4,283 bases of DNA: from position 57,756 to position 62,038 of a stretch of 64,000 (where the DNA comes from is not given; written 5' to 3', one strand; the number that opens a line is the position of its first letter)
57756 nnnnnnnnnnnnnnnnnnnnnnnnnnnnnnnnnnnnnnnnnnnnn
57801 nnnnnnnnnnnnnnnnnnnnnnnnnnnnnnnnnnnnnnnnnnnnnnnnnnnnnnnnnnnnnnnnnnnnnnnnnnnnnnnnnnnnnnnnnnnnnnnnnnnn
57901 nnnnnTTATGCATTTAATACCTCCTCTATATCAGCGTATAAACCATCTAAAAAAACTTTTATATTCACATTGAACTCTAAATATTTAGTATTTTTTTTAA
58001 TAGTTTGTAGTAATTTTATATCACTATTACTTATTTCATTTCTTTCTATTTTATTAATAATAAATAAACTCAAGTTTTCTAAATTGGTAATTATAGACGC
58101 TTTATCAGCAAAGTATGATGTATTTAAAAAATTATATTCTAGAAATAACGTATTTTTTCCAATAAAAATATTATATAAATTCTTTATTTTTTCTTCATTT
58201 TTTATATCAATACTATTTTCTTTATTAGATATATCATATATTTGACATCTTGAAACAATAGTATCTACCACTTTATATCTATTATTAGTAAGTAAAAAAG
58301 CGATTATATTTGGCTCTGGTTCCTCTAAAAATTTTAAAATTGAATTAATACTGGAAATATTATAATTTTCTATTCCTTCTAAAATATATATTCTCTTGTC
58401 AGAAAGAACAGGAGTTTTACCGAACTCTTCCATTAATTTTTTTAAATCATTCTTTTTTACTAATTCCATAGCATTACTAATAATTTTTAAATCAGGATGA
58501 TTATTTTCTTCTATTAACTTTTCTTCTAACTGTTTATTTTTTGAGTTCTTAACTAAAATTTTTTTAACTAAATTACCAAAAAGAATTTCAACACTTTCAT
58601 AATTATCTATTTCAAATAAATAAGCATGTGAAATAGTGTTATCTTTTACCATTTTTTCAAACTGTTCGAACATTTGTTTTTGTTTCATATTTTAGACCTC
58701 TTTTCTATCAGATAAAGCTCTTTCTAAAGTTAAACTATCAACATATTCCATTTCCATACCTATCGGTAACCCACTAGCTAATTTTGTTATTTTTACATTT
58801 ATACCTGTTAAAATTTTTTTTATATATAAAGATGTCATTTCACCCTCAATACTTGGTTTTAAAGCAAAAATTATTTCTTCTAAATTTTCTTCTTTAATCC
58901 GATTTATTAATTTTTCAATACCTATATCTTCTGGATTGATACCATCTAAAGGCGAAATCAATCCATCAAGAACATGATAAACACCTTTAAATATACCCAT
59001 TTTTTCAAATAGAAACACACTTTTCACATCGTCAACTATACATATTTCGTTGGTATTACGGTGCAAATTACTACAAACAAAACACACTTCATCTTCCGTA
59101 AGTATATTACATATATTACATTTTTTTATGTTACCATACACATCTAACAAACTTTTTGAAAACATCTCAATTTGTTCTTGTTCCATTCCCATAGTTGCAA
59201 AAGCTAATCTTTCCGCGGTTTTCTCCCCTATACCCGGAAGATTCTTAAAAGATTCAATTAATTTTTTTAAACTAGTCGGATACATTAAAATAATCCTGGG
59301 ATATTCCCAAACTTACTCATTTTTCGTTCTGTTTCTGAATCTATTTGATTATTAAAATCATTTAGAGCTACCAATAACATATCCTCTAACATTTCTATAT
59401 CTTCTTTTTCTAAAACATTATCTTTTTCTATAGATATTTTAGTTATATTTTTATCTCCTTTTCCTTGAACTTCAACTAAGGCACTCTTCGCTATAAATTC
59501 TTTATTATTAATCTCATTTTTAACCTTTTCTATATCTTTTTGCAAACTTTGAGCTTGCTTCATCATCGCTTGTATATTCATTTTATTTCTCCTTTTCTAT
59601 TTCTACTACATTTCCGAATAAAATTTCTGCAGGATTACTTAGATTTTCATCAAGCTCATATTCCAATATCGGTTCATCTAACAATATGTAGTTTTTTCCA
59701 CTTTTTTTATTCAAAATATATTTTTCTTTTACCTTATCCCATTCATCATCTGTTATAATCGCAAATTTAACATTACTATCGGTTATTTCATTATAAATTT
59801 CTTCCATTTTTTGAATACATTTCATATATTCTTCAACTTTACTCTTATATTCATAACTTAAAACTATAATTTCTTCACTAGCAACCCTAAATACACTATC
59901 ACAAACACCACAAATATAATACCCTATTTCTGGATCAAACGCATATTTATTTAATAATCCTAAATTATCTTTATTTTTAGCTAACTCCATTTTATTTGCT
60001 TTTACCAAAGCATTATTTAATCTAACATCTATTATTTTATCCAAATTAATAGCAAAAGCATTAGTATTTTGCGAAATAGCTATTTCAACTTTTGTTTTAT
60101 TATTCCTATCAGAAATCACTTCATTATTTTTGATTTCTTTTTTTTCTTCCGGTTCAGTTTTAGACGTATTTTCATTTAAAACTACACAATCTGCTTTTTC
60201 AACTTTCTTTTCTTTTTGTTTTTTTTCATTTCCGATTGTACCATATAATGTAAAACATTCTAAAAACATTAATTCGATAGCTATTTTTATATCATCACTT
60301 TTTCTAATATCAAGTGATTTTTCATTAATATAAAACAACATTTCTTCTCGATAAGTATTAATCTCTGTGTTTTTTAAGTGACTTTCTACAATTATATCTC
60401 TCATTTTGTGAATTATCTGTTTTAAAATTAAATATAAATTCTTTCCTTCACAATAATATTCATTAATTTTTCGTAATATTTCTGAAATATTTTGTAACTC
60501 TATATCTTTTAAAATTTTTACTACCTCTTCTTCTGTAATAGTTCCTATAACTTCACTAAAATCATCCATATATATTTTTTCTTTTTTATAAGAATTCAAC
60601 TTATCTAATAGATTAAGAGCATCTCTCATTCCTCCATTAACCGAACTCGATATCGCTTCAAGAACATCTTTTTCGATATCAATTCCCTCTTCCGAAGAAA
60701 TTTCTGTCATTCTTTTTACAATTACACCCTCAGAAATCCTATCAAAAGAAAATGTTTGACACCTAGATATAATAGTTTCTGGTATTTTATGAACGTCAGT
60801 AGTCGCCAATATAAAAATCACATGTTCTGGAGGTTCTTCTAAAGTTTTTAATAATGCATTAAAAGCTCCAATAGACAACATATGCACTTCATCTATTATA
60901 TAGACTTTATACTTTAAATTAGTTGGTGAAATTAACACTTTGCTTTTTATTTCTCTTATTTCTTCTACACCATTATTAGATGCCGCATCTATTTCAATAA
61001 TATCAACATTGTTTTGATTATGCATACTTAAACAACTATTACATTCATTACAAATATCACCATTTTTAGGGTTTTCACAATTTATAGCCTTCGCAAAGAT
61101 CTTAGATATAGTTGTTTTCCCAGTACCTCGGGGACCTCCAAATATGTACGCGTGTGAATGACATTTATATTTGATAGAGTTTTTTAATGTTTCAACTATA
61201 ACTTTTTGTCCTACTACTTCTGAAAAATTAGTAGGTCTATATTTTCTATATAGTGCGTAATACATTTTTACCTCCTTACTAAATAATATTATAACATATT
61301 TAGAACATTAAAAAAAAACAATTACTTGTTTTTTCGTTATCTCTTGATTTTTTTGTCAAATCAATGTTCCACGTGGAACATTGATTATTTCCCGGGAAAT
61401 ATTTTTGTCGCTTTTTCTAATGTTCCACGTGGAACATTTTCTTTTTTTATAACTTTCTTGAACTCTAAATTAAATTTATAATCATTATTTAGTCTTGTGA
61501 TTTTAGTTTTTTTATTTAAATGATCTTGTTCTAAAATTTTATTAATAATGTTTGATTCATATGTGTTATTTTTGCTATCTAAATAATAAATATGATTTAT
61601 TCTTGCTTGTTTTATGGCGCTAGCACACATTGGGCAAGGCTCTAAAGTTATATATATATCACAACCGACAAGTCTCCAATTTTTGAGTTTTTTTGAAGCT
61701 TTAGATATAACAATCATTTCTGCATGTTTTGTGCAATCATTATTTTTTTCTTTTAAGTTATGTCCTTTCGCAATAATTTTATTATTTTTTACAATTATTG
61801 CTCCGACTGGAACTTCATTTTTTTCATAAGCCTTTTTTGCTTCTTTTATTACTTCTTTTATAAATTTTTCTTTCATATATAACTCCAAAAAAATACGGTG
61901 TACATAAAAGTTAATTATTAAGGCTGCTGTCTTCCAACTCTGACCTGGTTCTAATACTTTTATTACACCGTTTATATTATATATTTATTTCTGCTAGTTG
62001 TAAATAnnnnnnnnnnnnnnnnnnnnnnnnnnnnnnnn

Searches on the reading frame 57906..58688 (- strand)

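Call 70: search_protein_families(library=pfam, proteins=[window:57906-58688:-], max_evalue=0.00001)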
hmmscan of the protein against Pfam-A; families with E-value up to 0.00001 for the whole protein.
window:57906-58688:- (260 aa): 1 family
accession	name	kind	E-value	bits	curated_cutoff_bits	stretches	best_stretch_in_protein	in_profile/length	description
PF13177.12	DNA_pol3_delta2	-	2.1e-35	122.5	27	1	3-155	2-159/161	DNA polymerase III, delta subunit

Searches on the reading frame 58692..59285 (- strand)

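Call 70: search_protein_families(library=pfam, proteins=[window:58692-59285:-], max_evalue=0.00001)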
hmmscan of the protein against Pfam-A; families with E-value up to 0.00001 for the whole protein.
window:58692-59285:- (197 aa): 3 families
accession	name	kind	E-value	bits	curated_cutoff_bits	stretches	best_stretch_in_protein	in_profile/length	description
PF13662.12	Toprim_4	-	2.2e-20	73.1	25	1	79-170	1-85/85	Toprim domain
PF21176.3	RecR_HhH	-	1.5e-11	44.4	27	1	7-48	2-43/45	RecR, helix-hairpin-helix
PF21175.2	RecR_C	-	2.4e-09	36.9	22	1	172-195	1-24/24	RecR, C-terminal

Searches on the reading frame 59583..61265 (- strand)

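Call 70: search_protein_families(library=pfam, proteins=[window:59583-61265:-], max_evalue=0.00001)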
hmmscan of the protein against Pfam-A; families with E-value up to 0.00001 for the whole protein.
window:59583-61265:- (560 aa): 3 families
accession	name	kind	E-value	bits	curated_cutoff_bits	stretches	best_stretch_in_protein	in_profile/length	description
PF13177.12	DNA_pol3_delta2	-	2.6e-44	151.5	27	1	20-176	2-159/161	DNA polymerase III, delta subunit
PF00004.35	AAA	-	1.7e-10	41.9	21.2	1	41-171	2-125/131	ATPase family associated with various cellular activities (AAA)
PF22608.2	DNAX_ATPase_lid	-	5.6e-08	32.9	27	1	182-221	2-41/49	DNA polymerase III clamp loader subunit, ATPase lid domain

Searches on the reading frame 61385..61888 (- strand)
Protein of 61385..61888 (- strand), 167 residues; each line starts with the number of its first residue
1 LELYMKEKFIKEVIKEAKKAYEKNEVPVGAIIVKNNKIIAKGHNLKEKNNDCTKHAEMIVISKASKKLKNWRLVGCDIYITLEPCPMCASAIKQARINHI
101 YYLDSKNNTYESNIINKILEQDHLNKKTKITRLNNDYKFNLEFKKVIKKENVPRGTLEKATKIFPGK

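Call 70: search_protein_families(library=pfam, proteins=[window:61385-61888:-], max_evalue=0.00001)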
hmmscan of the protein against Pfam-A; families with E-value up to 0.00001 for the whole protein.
window:61385-61888:- (167 aa): 2 families
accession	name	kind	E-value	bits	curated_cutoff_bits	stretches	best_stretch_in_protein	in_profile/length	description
PF14437.12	MafB19-deam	-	1.1e-31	110.1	27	1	6-117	3-115/142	MafB19-like deaminase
PF00383.29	dCMP_cyt_deam_1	-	4.8e-31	107.1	25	1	6-103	4-101/102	Cytidine and deoxycytidylate deaminase zinc-binding region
